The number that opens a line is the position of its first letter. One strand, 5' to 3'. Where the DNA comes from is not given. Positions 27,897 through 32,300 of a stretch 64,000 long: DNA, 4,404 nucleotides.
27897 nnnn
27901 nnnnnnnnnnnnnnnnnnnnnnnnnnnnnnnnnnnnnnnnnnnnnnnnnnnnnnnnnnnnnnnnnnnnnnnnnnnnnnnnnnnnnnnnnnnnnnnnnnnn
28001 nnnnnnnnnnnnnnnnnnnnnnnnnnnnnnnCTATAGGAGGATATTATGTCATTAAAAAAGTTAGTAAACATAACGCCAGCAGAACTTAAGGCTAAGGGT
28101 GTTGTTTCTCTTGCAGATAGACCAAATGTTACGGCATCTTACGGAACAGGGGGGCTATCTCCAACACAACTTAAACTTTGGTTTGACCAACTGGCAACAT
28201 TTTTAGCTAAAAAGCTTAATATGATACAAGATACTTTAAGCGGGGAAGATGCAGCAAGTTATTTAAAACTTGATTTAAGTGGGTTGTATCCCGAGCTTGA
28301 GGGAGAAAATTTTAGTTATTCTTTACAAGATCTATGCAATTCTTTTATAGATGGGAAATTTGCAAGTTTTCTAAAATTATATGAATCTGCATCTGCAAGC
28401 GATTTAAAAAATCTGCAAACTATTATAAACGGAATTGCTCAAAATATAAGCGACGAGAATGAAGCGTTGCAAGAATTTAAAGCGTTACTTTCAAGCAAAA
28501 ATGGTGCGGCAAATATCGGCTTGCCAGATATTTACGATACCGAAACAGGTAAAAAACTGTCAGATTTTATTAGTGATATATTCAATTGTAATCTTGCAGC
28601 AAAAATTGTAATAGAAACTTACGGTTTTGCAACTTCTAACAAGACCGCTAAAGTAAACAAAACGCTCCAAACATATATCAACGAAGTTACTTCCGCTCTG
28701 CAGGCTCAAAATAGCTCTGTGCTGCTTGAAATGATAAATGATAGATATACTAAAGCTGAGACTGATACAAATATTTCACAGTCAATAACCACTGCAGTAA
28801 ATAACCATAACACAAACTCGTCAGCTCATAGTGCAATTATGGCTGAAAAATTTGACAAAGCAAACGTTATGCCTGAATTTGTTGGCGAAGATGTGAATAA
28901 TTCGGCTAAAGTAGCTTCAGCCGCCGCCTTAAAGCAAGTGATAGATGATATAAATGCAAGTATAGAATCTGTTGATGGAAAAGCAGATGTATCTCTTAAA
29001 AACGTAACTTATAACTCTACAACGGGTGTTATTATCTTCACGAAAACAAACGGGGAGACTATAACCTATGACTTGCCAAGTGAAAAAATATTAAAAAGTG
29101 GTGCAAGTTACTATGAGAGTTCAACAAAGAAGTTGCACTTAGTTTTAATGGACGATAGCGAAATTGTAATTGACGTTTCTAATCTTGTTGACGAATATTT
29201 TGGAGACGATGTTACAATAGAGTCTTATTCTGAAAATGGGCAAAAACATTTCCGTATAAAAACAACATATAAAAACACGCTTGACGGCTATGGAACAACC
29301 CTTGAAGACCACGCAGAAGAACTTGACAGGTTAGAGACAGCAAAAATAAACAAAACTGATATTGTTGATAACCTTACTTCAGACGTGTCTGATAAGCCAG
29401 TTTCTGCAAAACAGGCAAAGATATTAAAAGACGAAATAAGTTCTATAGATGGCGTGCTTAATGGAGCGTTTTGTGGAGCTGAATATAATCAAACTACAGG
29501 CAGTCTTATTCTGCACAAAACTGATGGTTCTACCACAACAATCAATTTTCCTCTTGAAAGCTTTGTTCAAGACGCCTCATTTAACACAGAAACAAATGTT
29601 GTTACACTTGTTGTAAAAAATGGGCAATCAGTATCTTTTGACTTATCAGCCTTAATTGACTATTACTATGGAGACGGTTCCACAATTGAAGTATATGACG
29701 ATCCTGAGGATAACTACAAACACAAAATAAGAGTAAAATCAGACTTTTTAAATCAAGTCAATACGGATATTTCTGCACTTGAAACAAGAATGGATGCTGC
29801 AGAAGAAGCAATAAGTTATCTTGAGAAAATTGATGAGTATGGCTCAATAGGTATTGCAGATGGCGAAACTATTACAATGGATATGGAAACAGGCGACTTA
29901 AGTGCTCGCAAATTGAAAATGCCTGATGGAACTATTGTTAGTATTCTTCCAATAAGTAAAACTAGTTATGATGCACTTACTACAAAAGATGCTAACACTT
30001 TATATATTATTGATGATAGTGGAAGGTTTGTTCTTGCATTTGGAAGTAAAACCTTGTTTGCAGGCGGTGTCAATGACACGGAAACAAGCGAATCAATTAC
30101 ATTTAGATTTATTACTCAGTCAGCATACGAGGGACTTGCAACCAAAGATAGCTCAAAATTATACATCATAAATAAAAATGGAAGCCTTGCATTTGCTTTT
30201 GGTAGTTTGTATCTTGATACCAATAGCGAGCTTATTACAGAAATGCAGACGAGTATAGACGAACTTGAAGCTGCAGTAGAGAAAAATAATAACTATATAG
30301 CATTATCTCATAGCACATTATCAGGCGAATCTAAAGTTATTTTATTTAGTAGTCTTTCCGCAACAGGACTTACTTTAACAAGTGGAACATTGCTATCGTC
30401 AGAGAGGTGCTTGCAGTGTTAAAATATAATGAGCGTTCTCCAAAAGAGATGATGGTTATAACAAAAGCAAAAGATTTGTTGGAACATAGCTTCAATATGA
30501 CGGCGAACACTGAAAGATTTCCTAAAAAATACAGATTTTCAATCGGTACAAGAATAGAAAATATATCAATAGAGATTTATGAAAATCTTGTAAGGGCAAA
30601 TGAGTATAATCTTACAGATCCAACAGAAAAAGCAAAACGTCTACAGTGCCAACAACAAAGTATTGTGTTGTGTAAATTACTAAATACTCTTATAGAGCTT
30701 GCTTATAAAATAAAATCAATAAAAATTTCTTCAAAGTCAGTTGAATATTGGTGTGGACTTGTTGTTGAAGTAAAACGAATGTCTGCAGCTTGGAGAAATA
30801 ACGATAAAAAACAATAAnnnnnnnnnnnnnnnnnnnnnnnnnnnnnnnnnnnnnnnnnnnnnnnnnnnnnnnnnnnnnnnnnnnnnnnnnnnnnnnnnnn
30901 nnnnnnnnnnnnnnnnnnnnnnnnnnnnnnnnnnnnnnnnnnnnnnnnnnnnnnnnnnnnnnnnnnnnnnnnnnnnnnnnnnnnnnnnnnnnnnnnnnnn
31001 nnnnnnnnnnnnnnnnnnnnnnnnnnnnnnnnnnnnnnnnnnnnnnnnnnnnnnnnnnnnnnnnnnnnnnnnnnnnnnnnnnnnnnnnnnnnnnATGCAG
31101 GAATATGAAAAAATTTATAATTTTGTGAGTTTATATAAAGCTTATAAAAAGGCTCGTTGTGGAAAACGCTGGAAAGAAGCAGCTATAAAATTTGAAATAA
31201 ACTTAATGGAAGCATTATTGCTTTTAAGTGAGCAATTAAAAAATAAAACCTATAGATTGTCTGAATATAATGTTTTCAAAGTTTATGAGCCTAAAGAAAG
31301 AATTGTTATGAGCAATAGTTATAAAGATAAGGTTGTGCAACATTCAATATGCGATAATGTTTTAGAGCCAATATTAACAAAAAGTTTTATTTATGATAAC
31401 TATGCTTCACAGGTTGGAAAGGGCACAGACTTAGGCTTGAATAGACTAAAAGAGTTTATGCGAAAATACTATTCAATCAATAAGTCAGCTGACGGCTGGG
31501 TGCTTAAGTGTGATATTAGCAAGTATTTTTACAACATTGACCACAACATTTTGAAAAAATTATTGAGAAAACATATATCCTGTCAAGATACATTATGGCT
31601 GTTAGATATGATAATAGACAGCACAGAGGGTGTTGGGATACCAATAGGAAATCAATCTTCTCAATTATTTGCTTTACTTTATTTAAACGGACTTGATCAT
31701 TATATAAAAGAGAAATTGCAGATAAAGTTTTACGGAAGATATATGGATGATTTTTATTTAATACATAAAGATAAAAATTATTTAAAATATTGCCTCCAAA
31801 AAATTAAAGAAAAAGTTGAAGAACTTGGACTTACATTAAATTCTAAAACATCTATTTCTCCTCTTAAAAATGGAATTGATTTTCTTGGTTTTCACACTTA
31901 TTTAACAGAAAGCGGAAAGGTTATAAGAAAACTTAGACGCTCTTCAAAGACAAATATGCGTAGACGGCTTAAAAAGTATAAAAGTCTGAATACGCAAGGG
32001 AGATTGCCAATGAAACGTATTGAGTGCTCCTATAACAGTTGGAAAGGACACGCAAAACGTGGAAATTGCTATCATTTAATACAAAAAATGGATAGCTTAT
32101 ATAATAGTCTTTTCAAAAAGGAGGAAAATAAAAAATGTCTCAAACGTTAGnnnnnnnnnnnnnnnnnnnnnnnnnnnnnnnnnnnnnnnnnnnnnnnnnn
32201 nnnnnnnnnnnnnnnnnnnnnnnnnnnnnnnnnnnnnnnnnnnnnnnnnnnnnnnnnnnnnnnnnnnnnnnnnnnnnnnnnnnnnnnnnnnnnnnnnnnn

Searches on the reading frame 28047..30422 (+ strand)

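Call 10: search_protein_families(library=pfam, proteins=[window:28047-30422:+], max_evalue=0.01)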
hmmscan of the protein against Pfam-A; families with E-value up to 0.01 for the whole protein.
window:28047-30422:+ (791 aa): 2 families
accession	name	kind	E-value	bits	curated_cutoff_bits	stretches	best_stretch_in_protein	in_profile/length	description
PF24243.1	Phage_tail_C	-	2.4e-13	49.6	23.7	2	641-655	11-25/26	Phage tail tip domain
PF22337.1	Phage_fiber_rpt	-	0.0054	16.8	27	1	439-465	1-27/34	Phage tail fiber repeats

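Call 11: search_protein_families(library=phrogs, proteins=[window:28047-30422:+], max_evalue=0.001)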
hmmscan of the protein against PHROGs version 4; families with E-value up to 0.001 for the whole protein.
window:28047-30422:+ (791 aa): 1 family
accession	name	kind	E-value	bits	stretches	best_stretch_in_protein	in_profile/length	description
phrog_1560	-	unknown function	1.4e-09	39.4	0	632-655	38-61/63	-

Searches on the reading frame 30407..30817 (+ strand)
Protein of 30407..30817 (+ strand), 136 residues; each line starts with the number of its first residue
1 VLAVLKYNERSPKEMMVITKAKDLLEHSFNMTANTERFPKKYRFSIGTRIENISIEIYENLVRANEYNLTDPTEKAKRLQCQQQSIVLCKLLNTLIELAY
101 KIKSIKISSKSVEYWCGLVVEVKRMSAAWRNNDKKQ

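Call 10: search_protein_families(library=pfam, proteins=[window:30407-30817:+], max_evalue=0.01)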
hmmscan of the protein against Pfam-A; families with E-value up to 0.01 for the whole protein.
window:30407-30817:+ (136 aa): 1 family
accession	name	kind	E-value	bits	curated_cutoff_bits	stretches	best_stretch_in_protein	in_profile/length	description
PF22296.2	bAvd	-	9.1e-09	36.2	40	1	15-131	1-105/107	bAvd-like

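Call 11: search_protein_families(library=phrogs, proteins=[window:30407-30817:+], max_evalue=0.001)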
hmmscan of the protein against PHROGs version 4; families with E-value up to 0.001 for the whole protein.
window:30407-30817:+ (136 aa): 1 family
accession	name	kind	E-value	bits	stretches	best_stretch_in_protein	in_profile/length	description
phrog_3206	-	DNA, RNA and nucleotide metabolism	9.1e-25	88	1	11-135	12-126/154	Avd protein of DGR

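Call 69: search_protein_families(library=ncbifam, proteins=[window:30407-30817:+], max_evalue=0.001)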
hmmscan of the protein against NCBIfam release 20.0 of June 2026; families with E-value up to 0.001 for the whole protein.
window:30407-30817:+ (136 aa): 1 family
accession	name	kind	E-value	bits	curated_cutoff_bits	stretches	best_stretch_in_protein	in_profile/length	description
NF033474.1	DivGenRetAVD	equivalog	2.9e-09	37.2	80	1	16-130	2-103/104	diversity-generating retroelement protein Avd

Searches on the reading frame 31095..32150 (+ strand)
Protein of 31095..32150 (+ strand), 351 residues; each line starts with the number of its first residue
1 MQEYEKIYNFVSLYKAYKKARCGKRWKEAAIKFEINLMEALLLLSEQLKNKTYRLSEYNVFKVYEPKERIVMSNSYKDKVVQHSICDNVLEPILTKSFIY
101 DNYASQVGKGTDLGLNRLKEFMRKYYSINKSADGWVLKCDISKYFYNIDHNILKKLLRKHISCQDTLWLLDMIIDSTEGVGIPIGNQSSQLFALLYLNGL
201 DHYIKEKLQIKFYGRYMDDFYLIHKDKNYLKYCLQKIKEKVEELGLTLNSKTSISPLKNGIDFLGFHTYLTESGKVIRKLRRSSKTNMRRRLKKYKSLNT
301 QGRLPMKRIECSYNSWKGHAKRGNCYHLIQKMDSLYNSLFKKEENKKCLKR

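Call 10: search_protein_families(library=pfam, proteins=[window:31095-32150:+], max_evalue=0.01)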
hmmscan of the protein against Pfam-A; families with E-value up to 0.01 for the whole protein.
window:31095-32150:+ (351 aa): 1 family
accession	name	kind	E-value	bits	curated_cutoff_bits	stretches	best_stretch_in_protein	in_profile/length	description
PF00078.32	RVT_1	-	5.5e-17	62.6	29.6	1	67-267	8-204/205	Reverse transcriptase (RNA-dependent DNA polymerase)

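Call 11: search_protein_families(library=phrogs, proteins=[window:31095-32150:+], max_evalue=0.001)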
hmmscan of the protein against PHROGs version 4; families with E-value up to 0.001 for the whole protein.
window:31095-32150:+ (351 aa): 2 families
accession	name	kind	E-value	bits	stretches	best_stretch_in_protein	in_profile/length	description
phrog_1423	-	DNA, RNA and nucleotide metabolism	4.3e-133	446.6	1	4-347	103-449/1040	Reverse transcriptase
phrog_2825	-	DNA, RNA and nucleotide metabolism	7e-10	39.6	1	33-301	21-277/336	polymerase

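Call 22: find_encoding_contigs(protein=window:31095-32150:+, flank=6000, max_places=10)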
Protein window:31095-32150:+ (351 aa): 20 contigs read that carry it; 10 places shown.
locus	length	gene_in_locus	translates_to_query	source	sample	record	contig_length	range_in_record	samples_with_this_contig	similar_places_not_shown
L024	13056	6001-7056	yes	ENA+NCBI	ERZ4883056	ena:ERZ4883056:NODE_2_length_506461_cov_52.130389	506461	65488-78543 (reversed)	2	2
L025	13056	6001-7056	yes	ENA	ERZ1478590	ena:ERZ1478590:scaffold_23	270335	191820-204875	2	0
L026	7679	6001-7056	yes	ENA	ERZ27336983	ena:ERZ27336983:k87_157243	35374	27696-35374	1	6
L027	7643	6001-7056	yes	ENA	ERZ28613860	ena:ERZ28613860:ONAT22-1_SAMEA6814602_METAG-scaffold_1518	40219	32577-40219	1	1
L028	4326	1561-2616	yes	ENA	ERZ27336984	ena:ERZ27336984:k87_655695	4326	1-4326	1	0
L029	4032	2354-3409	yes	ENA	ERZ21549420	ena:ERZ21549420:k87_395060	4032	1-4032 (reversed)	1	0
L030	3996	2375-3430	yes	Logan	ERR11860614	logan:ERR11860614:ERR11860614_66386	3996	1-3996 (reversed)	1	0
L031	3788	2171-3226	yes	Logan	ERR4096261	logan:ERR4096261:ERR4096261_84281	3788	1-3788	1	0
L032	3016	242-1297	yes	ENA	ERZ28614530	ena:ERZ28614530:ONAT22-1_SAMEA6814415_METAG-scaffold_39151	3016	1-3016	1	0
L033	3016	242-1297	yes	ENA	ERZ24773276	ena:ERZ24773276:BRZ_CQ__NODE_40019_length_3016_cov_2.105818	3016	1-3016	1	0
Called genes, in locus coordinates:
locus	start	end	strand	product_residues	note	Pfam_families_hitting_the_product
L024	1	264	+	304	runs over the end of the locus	-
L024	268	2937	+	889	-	-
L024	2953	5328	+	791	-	PF24243:Phage_tail_C (weak)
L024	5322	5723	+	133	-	PF22296:bAvd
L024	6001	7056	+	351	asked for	PF00078:RVT_1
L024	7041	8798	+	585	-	PF19789:DUF6273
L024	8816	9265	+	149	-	-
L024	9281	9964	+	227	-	-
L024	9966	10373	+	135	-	-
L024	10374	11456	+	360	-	-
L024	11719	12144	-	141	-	-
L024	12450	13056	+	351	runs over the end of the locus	PF00665:rve, PF13683:rve_3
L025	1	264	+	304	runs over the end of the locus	-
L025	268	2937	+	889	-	-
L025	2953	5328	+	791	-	PF24243:Phage_tail_C (weak)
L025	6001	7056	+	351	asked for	PF00078:RVT_1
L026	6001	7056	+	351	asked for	PF00078:RVT_1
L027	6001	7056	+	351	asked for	PF00078:RVT_1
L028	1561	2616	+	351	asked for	PF00078:RVT_1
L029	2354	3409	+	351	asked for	PF00078:RVT_1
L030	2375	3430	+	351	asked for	PF00078:RVT_1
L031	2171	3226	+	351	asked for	PF00078:RVT_1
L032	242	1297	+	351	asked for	PF00078:RVT_1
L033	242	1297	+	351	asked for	PF00078:RVT_1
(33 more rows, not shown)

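Call 69: search_protein_families(library=ncbifam, proteins=[window:31095-32150:+], max_evalue=0.001)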
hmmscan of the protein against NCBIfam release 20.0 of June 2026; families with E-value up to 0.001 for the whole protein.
window:31095-32150:+ (351 aa): 7 families
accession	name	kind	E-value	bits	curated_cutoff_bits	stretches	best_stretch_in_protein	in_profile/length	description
TIGR04416.1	group_II_RT_mat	equivalog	6.5e-30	104.4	300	1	33-304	28-307/353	group II intron reverse transcriptase/maturase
NF041747.1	Drt3a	equivalog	2.5e-17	63.3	200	1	130-296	107-289/412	antiviral reverse transcriptase Drt3a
NF038233.2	retron_St85_RT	exception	2e-11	43.7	235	1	135-294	90-256/289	retron St85 family RNA-directed DNA polymerase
NF041746.1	Drt2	equivalog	2.3e-11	43.5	390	2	172-294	214-342/416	antiviral reverse transcriptase Drt2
NF041750.1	Drt5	equivalog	1.2e-07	31.1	550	1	119-253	113-248/484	antiviral reverse transcriptase Drt5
NF041749.1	Drt4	equivalog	3.9e-07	29.4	450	1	175-257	188-269/489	antiviral reverse transcriptase Drt4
NF041748.1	Drt3b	equivalog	1.1e-06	27.7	350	1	137-253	177-312/647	antiviral reverse transcriptase Drt3b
